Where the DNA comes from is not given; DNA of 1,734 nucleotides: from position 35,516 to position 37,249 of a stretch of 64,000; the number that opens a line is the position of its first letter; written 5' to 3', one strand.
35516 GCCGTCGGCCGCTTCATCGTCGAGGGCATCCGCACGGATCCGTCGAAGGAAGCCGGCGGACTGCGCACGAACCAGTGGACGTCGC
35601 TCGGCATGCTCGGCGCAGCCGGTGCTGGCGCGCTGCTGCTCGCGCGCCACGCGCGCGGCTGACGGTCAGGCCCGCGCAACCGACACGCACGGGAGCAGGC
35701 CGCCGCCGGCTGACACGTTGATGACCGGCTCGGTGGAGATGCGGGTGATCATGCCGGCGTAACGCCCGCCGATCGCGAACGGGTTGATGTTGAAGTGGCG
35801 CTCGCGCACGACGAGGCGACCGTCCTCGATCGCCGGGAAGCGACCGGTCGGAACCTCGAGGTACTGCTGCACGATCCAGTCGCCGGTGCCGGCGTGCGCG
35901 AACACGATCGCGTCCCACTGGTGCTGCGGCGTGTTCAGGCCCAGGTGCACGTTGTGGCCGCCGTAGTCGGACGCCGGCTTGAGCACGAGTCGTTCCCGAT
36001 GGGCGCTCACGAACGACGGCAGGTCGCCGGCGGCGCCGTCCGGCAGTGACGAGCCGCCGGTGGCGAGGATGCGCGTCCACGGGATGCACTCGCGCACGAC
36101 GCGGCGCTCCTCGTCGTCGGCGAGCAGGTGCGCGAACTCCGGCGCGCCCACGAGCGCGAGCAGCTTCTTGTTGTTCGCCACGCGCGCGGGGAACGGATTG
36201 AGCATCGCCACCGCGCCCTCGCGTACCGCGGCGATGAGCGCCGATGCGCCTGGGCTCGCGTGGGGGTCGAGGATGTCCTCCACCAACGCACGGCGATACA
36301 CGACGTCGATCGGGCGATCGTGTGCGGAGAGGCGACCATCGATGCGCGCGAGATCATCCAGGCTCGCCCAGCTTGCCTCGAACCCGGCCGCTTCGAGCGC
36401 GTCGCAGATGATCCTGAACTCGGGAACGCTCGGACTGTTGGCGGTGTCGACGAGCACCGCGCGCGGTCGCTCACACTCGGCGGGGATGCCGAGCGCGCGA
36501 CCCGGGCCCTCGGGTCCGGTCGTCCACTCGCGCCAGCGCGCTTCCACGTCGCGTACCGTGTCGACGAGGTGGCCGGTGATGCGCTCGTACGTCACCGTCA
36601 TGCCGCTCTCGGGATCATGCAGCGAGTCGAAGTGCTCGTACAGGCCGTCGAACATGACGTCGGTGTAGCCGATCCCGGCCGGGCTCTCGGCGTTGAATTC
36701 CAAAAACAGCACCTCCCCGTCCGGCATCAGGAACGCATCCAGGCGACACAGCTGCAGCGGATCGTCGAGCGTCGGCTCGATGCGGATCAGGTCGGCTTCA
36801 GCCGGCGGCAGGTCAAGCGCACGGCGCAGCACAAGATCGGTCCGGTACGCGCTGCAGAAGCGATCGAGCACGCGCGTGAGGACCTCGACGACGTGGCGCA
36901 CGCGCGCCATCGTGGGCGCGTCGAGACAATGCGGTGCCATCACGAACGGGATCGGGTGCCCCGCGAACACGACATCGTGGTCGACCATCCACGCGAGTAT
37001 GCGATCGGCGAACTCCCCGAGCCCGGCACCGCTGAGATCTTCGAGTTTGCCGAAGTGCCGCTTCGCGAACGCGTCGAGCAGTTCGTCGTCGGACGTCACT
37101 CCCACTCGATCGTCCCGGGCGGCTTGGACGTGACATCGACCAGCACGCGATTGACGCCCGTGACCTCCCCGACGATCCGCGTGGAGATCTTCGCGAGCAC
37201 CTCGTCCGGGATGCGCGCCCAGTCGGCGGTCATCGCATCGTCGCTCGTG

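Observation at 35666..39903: guaB3-guaA-ATP-grasp operon: a GSP-synthase-family enzyme is translationally coupled (GTGA) to GMP synthase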

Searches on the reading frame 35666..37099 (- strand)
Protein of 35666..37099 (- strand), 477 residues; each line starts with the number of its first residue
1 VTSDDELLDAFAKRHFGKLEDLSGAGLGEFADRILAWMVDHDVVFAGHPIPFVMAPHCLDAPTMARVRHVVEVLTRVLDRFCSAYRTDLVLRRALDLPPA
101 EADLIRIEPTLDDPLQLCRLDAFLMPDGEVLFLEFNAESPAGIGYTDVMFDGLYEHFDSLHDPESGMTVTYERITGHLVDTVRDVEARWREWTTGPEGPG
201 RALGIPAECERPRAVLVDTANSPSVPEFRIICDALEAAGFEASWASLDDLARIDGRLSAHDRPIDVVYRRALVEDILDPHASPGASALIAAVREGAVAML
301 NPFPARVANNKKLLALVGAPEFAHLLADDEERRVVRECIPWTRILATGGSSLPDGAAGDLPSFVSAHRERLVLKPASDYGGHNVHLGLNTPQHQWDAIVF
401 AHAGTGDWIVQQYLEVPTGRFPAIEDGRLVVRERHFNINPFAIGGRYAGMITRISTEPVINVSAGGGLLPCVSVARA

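Call 7: search_protein_families(library=pfam, proteins=[window:35666-37099:-], max_evalue=0.01)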
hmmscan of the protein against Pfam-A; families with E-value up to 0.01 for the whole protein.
window:35666-37099:- (477 aa): 3 families
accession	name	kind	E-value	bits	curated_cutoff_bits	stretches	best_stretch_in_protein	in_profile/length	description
PF14403.11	CP_ATPgrasp_2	-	9.1e-11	41.7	32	1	260-317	192-253/374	Circularly permuted ATP-grasp type 2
PF03738.19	GSP_synth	-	8e-07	29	29.3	0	77-316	44-259/371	Glutathionylspermidine synthase preATP-grasp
PF04174.18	CP_ATPgrasp_1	-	0.00025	20.6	23.1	1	260-394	192-314/332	A circularly permuted ATPgrasp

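Call 8: search_protein_families(library=ncbifam, proteins=[window:35666-37099:-], max_evalue=0.01)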
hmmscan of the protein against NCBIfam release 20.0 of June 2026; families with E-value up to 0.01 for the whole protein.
window:35666-37099:- (477 aa): 1 family
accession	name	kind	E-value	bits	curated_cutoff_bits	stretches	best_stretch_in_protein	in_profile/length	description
NF009110.0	PRK12458.1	subfamily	0.0017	17.4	408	1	363-449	162-240/349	glutathione synthetase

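Call 12: find_homologous_proteins(query=window:35666-37099:-)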
Query window:35666-37099:- (477 aa): 1153 proteins with E <= 0.001 among 8000 candidates; the best 120 are listed.
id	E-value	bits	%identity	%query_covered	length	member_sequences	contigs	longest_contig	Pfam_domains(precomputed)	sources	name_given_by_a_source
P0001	1.8e-296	1001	91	100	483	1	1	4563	PF14403.12,PF03738.20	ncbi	-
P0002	2.3e-287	971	88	100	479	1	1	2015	PF14403.12,PF03738.20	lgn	-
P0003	1.4e-286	969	89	99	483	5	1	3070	PF14403.12,PF03738.20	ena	-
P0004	1.1e-278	943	88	99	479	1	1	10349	PF14403.12,PF03738.20,PF04174.19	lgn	-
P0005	1.5e-277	939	86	99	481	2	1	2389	PF14403.12,PF03738.20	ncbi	-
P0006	4.6e-277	937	85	100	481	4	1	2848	PF14403.12,PF03738.20,PF04174.19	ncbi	-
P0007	1.6e-273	926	86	100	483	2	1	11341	PF14403.12,PF03738.20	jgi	jgi:uncharacterized circularly permuted ATP-grasp superfamily protein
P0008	1.4e-270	916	83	100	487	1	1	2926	PF14403.12,PF03738.20,PF04174.19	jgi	jgi:uncharacterized circularly permuted ATP-grasp superfamily protein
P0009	3.1e-270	915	84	100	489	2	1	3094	PF14403.12,PF03738.20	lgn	-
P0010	3.8e-268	908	83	100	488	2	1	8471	PF14403.12,PF03738.20,PF04174.19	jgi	jgi:uncharacterized circularly permuted ATP-grasp superfamily protein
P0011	1.0e-266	903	84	99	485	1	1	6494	PF14403.12,PF03738.20,PF04174.19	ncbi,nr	ncbi:MAG: hypothetical protein JWM86_1128 [Thermoleophilia bacterium]|nr:hypothetical protein [Therm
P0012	1.6e-265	899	83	99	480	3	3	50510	PF14403.12,PF03738.20,PF04174.19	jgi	jgi:uncharacterized circularly permuted ATP-grasp superfamily protein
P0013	1.1e-264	897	82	99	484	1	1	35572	PF14403.12,PF03738.20,PF04174.19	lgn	-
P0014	3.3e-264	895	88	92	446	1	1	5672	PF14403.12,PF03738.20,PF04174.19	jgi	jgi:glutathionylspermidine synthase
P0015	9.0e-262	887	83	99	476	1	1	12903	PF14403.12,PF03738.20,PF04174.19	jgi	jgi:uncharacterized circularly permuted ATP-grasp superfamily protein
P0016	5.2e-261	884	81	100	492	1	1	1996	PF14403.12,PF03738.20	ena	-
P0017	1.3e-259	880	81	99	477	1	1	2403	PF14403.12,PF03738.20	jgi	jgi:uncharacterized circularly permuted ATP-grasp superfamily protein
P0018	2.3e-258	876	81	100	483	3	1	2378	PF14403.12,PF03738.20,PF04174.19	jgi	jgi:uncharacterized circularly permuted ATP-grasp superfamily protein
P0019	9.4e-256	867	80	100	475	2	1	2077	PF14403.12,PF03738.20,PF04174.19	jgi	jgi:uncharacterized circularly permuted ATP-grasp superfamily protein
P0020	3.3e-252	855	80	100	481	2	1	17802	PF14403.12,PF03738.20,PF04174.19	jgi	-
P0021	2.1e-251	853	79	99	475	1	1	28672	PF14403.12,PF04174.19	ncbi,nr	ncbi:MAG: hypothetical protein JWM90_1900 [Thermoleophilia bacterium]|nr:hypothetical protein [Therm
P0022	8.9e-249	844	79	99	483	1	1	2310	PF14403.12,PF03738.20,PF04174.19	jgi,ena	-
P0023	1.4e-248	843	79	100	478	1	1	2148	PF14403.12,PF04174.19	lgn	-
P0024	3.0e-246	836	78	99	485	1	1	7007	PF14403.12,PF03738.20,PF04174.19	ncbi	ncbi:MAG: circularly permuted type 2 ATP-grasp protein [Gaiellales bacterium]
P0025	1.3e-241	820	77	100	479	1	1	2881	PF14403.12,PF03738.20,PF04174.19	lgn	-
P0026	9.4e-241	818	78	98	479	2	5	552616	PF14403.12,PF03738.20,PF04174.19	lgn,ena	-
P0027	1.3e-240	817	76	98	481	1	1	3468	PF14403.12,PF03738.20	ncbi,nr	ncbi:MAG: hypothetical protein JWM98_441 [Thermoleophilia bacterium]|nr:hypothetical protein [Thermo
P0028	1.5e-239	814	77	99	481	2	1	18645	PF14403.12,PF03738.20,PF04174.19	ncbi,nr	ncbi:MAG: hypothetical protein JWN72_712 [Thermoleophilia bacterium]|nr:hypothetical protein [Thermo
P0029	2.3e-236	803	76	100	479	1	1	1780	PF14403.12,PF03738.20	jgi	jgi:uncharacterized circularly permuted ATP-grasp superfamily protein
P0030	1.4e-235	801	76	100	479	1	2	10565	PF14403.12,PF04174.19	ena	-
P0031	3.7e-234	796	76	98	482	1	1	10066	PF14403.12,PF03738.20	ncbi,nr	ncbi:MAG: hypothetical protein JWN41_678 [Thermoleophilia bacterium]|nr:hypothetical protein [Thermo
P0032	3.7e-216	737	71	97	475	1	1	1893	PF14403.12,PF03738.20,PF04174.19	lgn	-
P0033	4.4e-213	726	72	98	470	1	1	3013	PF14403.12,PF03738.20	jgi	jgi:uncharacterized circularly permuted ATP-grasp superfamily protein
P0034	5.3e-182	624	63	98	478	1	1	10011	PF14403.12,PF03738.20,PF04174.19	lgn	-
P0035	1.8e-131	457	78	55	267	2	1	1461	PF14403.12,PF04174.19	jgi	jgi:uncharacterized circularly permuted ATP-grasp superfamily protein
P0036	2.6e-128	447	50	98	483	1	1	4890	PF14403.12,PF03738.20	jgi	jgi:hypothetical protein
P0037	2.2e-127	444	52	96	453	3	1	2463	PF14403.12,PF03738.20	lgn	-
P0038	2.3e-127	444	51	96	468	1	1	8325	PF03738.20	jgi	jgi:hypothetical protein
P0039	3.8e-127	443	52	96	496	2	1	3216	PF14403.12,PF03738.20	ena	-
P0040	3.9e-127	443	51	96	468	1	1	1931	PF03738.20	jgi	-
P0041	4.4e-127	443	51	96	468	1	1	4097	PF03738.20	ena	-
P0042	5.4e-127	442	51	96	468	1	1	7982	PF03738.20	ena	-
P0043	5.6e-127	442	51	96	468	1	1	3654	PF03738.20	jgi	-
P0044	1.6e-126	441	51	96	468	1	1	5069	PF03738.20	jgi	-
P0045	2.5e-126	440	52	97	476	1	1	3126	PF14403.12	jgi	jgi:hypothetical protein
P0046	2.9e-126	440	51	96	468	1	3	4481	PF03738.20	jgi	jgi:glutathionylspermidine synthase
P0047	3.0e-126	440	51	96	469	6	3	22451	PF03738.20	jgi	jgi:hypothetical protein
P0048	5.6e-126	439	50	96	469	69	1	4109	PF03738.20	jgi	jgi:glutathionylspermidine synthase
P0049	1.4e-125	438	51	96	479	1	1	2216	PF03738.20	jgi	jgi:Glutathionylspermidine synthase preATP-grasp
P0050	1.7e-125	437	51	96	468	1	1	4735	PF14403.12,PF03738.20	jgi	jgi:hypothetical protein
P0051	2.2e-125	437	50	97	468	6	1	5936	PF03738.20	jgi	jgi:Glutathionylspermidine synthase preATP-grasp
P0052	7.0e-125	435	50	96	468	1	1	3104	PF03738.20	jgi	jgi:glutathionylspermidine synthase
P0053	8.0e-125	435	50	98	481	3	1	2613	PF14403.12,PF03738.20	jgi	jgi:hypothetical protein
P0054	8.8e-125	435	51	96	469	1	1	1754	PF03738.20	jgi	jgi:glutathionylspermidine synthase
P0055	9.1e-125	435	50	98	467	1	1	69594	PF03738.20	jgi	jgi:glutathionylspermidine synthase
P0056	1.0e-124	435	50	96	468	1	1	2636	PF03738.20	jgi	jgi:glutathionylspermidine synthase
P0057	1.1e-124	435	51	96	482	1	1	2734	PF03738.20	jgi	jgi:hypothetical protein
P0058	1.2e-124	435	52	96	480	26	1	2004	PF14403.12,PF03738.20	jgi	jgi:Glutathionylspermidine synthase preATP-grasp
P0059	1.4e-124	434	50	96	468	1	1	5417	PF03738.20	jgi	jgi:glutathionylspermidine synthase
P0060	1.5e-124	434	51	96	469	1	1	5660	PF03738.20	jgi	jgi:glutathionylspermidine synthase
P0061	1.6e-124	434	52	96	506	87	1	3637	PF14403.12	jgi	jgi:Glutathionylspermidine synthase preATP-grasp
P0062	1.7e-124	434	50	96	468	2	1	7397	PF03738.20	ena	-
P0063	1.9e-124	434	50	97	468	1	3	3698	PF03738.20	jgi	jgi:Glutathionylspermidine synthase preATP-grasp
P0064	2.0e-124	434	50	96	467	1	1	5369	PF03738.20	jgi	jgi:hypothetical protein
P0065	2.1e-124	434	50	96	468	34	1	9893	PF03738.20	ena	-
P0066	2.2e-124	434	50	96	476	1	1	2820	PF03738.20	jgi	jgi:hypothetical protein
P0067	2.2e-124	434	50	96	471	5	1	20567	PF14403.12,PF03738.20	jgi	jgi:glutathionylspermidine synthase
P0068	2.6e-124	434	49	99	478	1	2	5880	PF03738.20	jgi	jgi:hypothetical protein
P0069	2.7e-124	434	50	96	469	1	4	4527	PF03738.20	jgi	jgi:glutathionylspermidine synthase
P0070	2.7e-124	434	50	96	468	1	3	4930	PF03738.20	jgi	jgi:glutathionylspermidine synthase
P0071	2.8e-124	433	52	96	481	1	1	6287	PF03738.20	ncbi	ncbi:MAG: hypothetical protein ACRDK0_13970 [Solirubrobacteraceae bacterium]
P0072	2.9e-124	433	50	96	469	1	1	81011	PF03738.20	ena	-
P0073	3.1e-124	433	51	96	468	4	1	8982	PF03738.20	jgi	jgi:hypothetical protein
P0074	3.1e-124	433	50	98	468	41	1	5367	PF03738.20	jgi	jgi:Glutathionylspermidine synthase preATP-grasp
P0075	3.3e-124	433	50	96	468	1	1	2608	PF03738.20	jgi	jgi:glutathionylspermidine synthase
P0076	3.6e-124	433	49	98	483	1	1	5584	PF14403.12,PF03738.20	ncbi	ncbi:MAG: glutathionylspermidine synthase family protein [Solirubrobacterales bacterium]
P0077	3.7e-124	433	50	96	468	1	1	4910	PF03738.20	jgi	jgi:hypothetical protein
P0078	4.8e-124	433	52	97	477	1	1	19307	PF14403.12,PF03738.20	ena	-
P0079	4.8e-124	433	50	96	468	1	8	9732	PF03738.20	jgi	jgi:glutathionylspermidine synthase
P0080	5.2e-124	433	51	96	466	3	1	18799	PF14403.12,PF03738.20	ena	-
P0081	5.2e-124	433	50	98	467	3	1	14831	PF03738.20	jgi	jgi:glutathionylspermidine synthase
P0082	5.6e-124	433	50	99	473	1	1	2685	PF03738.20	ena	-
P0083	5.6e-124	433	50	96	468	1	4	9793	PF03738.20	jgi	jgi:glutathionylspermidine synthase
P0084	7.3e-124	432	50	96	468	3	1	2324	PF03738.20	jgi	jgi:Glutathionylspermidine synthase preATP-grasp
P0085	7.6e-124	432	50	96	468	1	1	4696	PF03738.20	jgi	jgi:glutathionylspermidine synthase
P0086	9.6e-124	432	50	96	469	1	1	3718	PF03738.20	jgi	jgi:glutathionylspermidine synthase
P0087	1.0e-123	432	49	97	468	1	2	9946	PF03738.20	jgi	jgi:Glutathionylspermidine synthase preATP-grasp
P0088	1.0e-123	432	49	96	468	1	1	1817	PF03738.20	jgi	jgi:glutathionylspermidine synthase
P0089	1.3e-123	431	50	96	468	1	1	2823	PF03738.20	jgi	jgi:glutathionylspermidine synthase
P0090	1.3e-123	431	50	96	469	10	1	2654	PF03738.20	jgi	-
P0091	1.3e-123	431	49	98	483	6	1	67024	PF14403.12,PF03738.20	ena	-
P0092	1.4e-123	431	50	96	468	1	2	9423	PF03738.20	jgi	jgi:Glutathionylspermidine synthase preATP-grasp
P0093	1.4e-123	431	49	96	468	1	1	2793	PF14403.12,PF03738.20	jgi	jgi:glutathionylspermidine synthase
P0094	1.4e-123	431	51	96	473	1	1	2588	PF14403.12,PF03738.20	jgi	jgi:hypothetical protein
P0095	1.4e-123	431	50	96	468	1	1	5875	PF03738.20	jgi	jgi:glutathionylspermidine synthase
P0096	1.6e-123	431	50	96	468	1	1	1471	PF03738.20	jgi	jgi:hypothetical protein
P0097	1.9e-123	431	49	97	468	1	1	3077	PF03738.20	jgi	jgi:glutathionylspermidine synthase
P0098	2.1e-123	431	50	96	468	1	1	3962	PF03738.20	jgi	jgi:glutathionylspermidine synthase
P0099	2.2e-123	431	50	96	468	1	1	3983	PF03738.20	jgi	jgi:glutathionylspermidine synthase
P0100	2.5e-123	430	50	96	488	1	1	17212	PF14403.12,PF03738.20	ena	-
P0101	2.7e-123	430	50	96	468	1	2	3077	PF03738.20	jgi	jgi:glutathionylspermidine synthase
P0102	2.7e-123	430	49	96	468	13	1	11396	PF03738.20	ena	-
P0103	2.9e-123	430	50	98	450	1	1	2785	PF14403.12,PF03738.20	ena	-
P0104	2.9e-123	430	50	96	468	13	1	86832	PF03738.20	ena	-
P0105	3.4e-123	430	50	96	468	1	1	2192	PF03738.20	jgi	jgi:hypothetical protein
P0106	4.1e-123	430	49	98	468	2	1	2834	PF03738.20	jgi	jgi:hypothetical protein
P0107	4.1e-123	430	50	96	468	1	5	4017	PF03738.20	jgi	jgi:hypothetical protein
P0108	4.1e-123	430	50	96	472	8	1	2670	PF14403.12,PF03738.20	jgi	jgi:glutathionylspermidine synthase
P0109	4.3e-123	430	49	98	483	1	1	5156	PF14403.12,PF03738.20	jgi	jgi:glutathionylspermidine synthase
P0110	4.4e-123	430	50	96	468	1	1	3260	PF03738.20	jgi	jgi:glutathionylspermidine synthase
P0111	5.1e-123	429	51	96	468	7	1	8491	PF03738.20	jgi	jgi:glutathionylspermidine synthase-like protein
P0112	5.2e-123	429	50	96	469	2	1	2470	PF03738.20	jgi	jgi:glutathionylspermidine synthase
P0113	5.4e-123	429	49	98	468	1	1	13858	PF03738.20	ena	-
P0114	5.5e-123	429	49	96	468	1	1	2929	PF14403.12,PF03738.20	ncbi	-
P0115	5.7e-123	429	50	96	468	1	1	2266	PF03738.20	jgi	jgi:glutathionylspermidine synthase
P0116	5.8e-123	429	50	97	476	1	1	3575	PF14403.12,PF03738.20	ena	-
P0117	5.9e-123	429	50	96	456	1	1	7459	PF14403.12,PF03738.20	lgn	-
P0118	5.9e-123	429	49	98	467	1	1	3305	PF03738.20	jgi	jgi:Glutathionylspermidine synthase preATP-grasp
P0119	6.0e-123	429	50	96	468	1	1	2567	PF14403.12,PF03738.20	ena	-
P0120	6.4e-123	429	50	96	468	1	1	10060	PF03738.20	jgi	jgi:glutathionylspermidine synthase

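Call 14: find_related_loci(query=A1, collection=genome_contigs, flank=6000)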
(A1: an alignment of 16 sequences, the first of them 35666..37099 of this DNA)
Query A1 (477 aa) in genome_contigs; peptide patterns used: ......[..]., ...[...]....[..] (x = any residue, [..] = any of these).
173 stretches matched a pattern; 118 encode a relative of the query (tblastn E <= 1e-3); the best 80 are kept; 80 distinct loci.
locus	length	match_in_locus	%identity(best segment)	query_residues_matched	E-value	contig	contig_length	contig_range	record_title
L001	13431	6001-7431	90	1-477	0e+0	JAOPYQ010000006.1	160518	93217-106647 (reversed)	MAG: Thermoleophilia bacterium isolate RYN_232 scaffold_3000394, whole genome shotgun sequence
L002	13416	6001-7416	79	1-474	0e+0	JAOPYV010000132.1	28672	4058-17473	MAG: Thermoleophilia bacterium isolate RYN_237 scaffold_1570866, whole genome shotgun sequence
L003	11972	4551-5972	77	5-476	0e+0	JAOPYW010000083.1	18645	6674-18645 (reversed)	MAG: Thermoleophilia bacterium isolate RYN_238 scaffold_1034353, whole genome shotgun sequence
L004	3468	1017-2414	76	11-477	0e+0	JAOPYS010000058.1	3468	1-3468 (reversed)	MAG: Thermoleophilia bacterium isolate RYN_234 scaffold_910813, whole genome shotgun sequence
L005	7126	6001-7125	78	1-377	0e+0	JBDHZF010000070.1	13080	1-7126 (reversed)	MAG: Thermoleophilia bacterium isolate AS-MICRO-OLR.85 NODE_20314_length_13080_cov_5.181341, whole genome shotgun sequen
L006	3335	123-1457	50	7-472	6e-132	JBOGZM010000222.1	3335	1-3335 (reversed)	MAG: Solirubrobacterales bacterium isolate M3-S_metawrap_bin.81 k127_2404108, whole genome shotgun sequence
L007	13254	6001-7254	51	32-472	1e-125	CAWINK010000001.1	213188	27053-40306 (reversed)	MAG: uncultured Thermoleophilaceae bacterium isolate MFD04935.bin.2.148 genome assembly, contig: contig_11519, whole gen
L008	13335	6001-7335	50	7-472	1e-125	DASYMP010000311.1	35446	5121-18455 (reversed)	MAG TPA_asm: Thermoleophilaceae bacterium isolate SMAG_U4378 k141_920643, whole genome shotgun sequence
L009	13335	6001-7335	50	7-472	1e-125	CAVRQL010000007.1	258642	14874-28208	MAG: uncultured Solirubrobacteraceae bacterium isolate MFD04935.bin.2.153 genome assembly, contig: contig_17607, whole g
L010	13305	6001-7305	50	14-472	4e-125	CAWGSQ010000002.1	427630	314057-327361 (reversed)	MAG: uncultured Thermoleophilaceae bacterium isolate MFD04212.bin.2.167 genome assembly, contig: contig_19957, whole gen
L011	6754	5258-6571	50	14-472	5e-125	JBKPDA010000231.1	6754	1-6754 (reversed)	MAG: Actinomycetota bacterium isolate GB_EKS_MAG_00036 GB_EKS_000000202724, whole genome shotgun sequence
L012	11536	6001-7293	51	16-472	5e-125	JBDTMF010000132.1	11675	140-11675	MAG: Solirubrobacteraceae bacterium isolate cluster3_bin.12 NODE_24084_length_11675_cov_8.137608, whole genome shotgun s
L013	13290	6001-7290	51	16-472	4e-125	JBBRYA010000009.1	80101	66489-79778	MAG: Solirubrobacterales bacterium isolate La5_metabat2.006 La5_metabat2.006_K_409513_L_80101_cov_16.4233, whole genome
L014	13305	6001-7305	50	14-472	7e-125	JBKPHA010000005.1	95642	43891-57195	MAG: Actinomycetota bacterium isolate HAY_GB_MAG_00022 HAY_GB_000000045855, whole genome shotgun sequence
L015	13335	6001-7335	50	7-472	8e-125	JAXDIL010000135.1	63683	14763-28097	MAG: Thermoleophilaceae bacterium isolate BP_547 scaffold_1159069, whole genome shotgun sequence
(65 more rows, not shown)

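Call 20: search_solved_structures(query=A1, max_evalue=1, show_alignments=1)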
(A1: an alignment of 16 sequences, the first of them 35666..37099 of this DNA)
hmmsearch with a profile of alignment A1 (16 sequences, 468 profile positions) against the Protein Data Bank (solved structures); distinct sequences matched with E-value up to 1: 1.
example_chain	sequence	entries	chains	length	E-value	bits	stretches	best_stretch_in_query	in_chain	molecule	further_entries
3n6x_A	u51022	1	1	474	9.3e-06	27.8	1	326-442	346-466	Putative glutathionylspermidine synthase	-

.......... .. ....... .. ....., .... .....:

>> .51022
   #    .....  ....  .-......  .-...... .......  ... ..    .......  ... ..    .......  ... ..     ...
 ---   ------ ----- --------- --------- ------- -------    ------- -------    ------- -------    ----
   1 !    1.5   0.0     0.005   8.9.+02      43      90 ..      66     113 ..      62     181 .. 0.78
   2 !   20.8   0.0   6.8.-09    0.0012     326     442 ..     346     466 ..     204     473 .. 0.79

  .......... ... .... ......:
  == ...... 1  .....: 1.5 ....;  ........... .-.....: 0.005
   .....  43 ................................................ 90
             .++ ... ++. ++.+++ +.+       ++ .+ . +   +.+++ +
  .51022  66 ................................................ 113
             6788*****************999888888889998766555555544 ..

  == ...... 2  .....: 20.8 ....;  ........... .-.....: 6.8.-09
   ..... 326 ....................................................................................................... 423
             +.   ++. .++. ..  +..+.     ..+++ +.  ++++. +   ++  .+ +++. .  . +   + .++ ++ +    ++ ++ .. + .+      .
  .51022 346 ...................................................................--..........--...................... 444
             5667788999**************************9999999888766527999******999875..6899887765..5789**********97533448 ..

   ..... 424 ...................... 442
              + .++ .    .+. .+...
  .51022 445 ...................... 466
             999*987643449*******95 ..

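Call 23: find_encoding_contigs(protein=P0034, flank=6000, max_places=3)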
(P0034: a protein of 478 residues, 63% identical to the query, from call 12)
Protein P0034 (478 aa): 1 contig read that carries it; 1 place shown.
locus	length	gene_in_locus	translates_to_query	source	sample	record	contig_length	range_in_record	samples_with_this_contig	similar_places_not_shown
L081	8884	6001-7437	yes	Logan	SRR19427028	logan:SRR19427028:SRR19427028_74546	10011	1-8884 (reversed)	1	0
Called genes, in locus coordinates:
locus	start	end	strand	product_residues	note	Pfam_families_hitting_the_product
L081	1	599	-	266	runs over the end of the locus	PF01863:YgjP-like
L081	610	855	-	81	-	PF13376:OmdA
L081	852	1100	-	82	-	-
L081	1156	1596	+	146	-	-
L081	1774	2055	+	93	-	-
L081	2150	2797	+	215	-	-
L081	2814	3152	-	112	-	-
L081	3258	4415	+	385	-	PF01070:FMN_dh, PF00478:IMPDH, PF01645:Glu_synthase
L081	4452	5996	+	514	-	PF00117:GATase, PF07722:Peptidase_C26, PF02540:NAD_synthase (faint), PF00958:GMP_synt_C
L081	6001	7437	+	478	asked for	PF03738:GSP_synth (weak), PF14403:CP_ATPgrasp_2 (weak), PF04174:CP_ATPgrasp_1 (weak)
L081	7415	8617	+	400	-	PF04305:DUF455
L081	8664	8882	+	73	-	?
